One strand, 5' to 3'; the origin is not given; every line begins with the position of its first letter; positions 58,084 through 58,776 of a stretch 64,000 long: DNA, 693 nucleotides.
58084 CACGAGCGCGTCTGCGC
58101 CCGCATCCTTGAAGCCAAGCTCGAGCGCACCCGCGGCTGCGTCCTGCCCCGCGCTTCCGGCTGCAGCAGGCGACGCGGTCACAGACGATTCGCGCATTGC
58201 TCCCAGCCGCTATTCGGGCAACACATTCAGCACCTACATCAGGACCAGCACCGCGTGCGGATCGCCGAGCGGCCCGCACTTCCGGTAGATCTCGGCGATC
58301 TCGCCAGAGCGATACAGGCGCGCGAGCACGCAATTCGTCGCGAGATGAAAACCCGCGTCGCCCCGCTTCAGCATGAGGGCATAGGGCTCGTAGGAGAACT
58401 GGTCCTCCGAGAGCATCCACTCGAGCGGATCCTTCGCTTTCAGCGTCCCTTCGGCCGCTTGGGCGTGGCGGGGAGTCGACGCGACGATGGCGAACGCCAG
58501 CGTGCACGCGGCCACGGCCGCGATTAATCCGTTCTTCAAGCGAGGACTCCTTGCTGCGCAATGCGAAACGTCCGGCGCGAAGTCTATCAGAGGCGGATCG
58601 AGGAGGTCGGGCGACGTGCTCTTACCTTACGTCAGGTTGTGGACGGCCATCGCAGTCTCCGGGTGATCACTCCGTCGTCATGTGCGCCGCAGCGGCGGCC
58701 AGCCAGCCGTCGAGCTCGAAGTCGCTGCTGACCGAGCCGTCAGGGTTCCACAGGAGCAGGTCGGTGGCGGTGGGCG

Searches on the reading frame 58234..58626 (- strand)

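Call 20: search_protein_families(library=pfam, proteins=[window:58234-58626:-], max_evalue=0.001)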
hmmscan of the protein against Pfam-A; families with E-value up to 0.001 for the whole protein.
window:58234-58626:- (130 aa): 0 families

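Call 25: search_protein_families(library=ncbifam, proteins=[window:58234-58626:-], max_evalue=0.01)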
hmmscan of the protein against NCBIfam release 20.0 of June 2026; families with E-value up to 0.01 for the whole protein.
window:58234-58626:- (130 aa): 1 family
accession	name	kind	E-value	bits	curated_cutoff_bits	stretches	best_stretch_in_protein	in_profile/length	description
NF008063.0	PRK10797.1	subfamily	0.0096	15.1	375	0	57-116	209-268/302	glutamate/aspartate ABC transporter substrate-binding protein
